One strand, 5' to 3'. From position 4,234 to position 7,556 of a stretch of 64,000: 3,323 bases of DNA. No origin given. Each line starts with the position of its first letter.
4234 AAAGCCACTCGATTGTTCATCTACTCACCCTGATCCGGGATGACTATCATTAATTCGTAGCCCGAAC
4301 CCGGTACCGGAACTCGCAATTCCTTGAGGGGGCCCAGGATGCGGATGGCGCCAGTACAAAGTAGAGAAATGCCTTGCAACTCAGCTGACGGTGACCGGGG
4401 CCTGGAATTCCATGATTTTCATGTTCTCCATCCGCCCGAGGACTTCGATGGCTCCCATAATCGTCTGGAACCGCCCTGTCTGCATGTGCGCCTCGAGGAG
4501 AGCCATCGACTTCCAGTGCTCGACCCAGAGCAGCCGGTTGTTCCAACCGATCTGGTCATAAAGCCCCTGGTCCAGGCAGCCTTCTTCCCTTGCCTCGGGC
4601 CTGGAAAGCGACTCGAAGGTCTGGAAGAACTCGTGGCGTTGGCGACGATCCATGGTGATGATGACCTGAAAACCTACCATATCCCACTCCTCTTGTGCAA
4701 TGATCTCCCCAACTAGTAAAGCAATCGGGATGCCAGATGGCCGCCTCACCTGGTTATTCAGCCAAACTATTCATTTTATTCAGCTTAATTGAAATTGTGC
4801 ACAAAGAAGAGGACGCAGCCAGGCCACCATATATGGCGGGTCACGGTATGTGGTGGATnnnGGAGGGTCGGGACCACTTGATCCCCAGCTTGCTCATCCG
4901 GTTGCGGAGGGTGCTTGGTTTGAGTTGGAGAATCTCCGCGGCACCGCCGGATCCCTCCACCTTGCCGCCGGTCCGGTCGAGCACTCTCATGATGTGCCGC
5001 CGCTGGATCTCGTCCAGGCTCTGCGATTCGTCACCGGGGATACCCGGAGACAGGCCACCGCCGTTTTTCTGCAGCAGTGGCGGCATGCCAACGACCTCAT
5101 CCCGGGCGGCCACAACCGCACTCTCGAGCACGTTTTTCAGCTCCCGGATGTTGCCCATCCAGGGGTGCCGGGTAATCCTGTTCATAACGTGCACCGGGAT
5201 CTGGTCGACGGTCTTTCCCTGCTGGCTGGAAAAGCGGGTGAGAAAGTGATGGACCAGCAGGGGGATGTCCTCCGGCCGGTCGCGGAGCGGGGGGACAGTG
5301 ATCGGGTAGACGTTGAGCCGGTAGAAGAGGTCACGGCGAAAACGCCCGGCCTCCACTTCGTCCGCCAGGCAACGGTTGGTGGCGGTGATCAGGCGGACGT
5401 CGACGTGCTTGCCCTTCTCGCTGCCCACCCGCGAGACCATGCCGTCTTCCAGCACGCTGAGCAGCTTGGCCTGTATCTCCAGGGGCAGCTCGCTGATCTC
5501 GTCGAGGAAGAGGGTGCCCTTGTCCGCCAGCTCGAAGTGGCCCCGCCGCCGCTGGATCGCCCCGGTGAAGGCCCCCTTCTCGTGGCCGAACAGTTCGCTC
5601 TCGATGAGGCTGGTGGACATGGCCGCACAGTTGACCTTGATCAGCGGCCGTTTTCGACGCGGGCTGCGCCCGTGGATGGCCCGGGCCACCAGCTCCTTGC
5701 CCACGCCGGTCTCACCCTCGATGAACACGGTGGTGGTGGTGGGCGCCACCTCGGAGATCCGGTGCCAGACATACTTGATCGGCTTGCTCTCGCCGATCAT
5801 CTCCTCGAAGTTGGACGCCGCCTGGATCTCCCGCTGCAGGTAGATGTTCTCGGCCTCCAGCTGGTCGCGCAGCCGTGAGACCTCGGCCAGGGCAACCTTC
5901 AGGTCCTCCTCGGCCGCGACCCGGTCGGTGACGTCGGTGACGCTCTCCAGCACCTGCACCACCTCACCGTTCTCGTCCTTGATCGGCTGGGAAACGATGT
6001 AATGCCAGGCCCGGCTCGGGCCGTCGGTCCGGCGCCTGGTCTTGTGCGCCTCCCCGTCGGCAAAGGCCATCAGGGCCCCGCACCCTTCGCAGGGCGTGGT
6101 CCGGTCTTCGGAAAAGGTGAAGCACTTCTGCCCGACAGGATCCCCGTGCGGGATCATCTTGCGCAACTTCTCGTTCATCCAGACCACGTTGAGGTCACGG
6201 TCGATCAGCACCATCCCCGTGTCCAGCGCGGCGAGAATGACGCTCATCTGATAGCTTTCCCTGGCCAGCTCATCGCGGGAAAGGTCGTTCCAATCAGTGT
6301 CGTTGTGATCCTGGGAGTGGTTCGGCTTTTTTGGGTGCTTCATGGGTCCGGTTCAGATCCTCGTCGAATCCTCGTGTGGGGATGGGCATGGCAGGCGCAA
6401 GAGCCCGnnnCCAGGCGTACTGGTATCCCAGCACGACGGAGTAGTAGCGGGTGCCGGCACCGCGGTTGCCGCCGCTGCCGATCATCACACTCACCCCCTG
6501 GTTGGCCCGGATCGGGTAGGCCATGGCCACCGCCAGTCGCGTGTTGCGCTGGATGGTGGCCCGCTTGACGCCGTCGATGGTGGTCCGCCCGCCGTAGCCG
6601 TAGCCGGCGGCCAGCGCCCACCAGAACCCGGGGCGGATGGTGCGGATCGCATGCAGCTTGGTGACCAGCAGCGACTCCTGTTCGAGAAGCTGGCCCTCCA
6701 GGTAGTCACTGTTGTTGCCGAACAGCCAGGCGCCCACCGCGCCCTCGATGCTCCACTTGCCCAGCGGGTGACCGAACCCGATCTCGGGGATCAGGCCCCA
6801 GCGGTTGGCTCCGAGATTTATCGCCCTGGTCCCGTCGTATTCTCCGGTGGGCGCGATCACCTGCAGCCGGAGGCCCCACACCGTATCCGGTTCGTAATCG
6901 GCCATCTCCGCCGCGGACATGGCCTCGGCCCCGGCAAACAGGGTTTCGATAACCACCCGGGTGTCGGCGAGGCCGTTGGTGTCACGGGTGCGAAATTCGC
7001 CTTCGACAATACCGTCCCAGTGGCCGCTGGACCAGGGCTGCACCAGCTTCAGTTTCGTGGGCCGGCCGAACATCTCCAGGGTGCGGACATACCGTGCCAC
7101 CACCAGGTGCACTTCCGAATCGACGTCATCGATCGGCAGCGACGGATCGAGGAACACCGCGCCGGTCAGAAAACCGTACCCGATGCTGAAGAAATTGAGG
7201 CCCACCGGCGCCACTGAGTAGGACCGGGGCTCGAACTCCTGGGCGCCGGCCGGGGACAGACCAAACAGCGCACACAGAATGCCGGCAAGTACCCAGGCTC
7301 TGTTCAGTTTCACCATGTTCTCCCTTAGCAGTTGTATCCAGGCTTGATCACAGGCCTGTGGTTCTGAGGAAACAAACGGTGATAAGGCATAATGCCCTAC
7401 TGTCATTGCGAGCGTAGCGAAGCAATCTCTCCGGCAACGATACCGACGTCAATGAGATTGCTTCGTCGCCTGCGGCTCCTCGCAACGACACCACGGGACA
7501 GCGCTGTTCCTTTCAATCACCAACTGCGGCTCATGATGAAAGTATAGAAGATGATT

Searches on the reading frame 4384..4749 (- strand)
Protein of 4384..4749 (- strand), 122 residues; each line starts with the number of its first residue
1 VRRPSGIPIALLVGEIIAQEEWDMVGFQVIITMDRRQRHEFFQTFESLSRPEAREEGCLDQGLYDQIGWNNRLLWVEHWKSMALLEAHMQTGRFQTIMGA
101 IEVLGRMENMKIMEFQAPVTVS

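Call 73: search_protein_families(library=pfam, proteins=[window:4384-4749:-], max_evalue=0.01)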
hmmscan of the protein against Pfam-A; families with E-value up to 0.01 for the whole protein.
window:4384-4749:- (122 aa): 1 family
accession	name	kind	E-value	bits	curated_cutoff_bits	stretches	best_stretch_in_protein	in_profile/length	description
PF03992.22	ABM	-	2e-08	34.7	23.1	1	31-98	8-76/78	Antibiotic biosynthesis monooxygenase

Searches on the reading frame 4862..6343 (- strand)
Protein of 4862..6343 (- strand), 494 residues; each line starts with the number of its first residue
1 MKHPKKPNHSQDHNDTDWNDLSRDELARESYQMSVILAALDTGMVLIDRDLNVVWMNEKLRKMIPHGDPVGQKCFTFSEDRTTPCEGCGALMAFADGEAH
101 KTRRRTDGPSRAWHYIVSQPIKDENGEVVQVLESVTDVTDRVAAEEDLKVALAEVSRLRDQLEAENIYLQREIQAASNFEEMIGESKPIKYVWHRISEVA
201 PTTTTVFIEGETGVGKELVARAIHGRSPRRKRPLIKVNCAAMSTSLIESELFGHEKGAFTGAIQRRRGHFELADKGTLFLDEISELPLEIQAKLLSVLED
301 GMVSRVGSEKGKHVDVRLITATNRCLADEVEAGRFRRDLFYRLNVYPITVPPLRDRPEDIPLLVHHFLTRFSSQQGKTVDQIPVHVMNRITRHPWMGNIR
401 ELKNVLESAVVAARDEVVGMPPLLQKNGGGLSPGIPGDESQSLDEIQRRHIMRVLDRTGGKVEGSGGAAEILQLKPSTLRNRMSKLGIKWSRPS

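Call 50: search_protein_families(library=pfam, proteins=[window:4862-6343:-], max_evalue=0.01)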
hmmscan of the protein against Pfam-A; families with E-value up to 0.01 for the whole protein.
window:4862-6343:- (494 aa): 10 families
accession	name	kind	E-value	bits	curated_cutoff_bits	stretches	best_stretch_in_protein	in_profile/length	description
PF00158.32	Sigma54_activat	-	1.3e-68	230.4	20.2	1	182-348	1-167/168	Sigma-54 interaction domain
PF25601.1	AAA_lid_14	-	1.3e-20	73.4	27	1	354-420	1-67/87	AAA+ ATPase lid domain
PF14532.12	Sigma54_activ_2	-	1.1e-18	68.3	25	1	183-353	1-138/138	Sigma-54 interaction domain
PF13426.13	PAS_9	-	1.4e-07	32.2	27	1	42-140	2-103/103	PAS domain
PF01078.27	Mg_chelatase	-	4.6e-07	29.9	20.3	1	260-330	92-164/207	Magnesium chelatase, subunit ChlI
PF08448.16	PAS_4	-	6.3e-07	30.1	23.1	1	40-142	4-109/110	PAS fold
PF07728.20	AAA_5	-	1.5e-06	28.7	22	1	206-324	2-123/139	AAA domain (dynein-related subfamily)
PF07724.20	AAA_2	-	5.5e-06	26.9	27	1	205-318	5-116/166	AAA domain (Cdc48 subfamily)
PF02954.25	HTH_8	-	2e-05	24.7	22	1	443-486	2-42/42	Bacterial regulatory protein, Fis family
PF00004.35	AAA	-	8.8e-05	23.4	21.2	1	208-336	3-124/131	ATPase family associated with various cellular activities (AAA)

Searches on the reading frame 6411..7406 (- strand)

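Call 50: search_protein_families(library=pfam, proteins=[window:6411-7406:-], max_evalue=0.01)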
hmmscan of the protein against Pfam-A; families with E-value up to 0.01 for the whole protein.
window:6411-7406:- (332 aa): 1 family
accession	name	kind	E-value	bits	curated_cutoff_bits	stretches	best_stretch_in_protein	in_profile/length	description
PF13557.12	Phenol_MetA_deg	-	1.8e-16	61.4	22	1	95-316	18-228/242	Putative MetA-pathway of phenol degradation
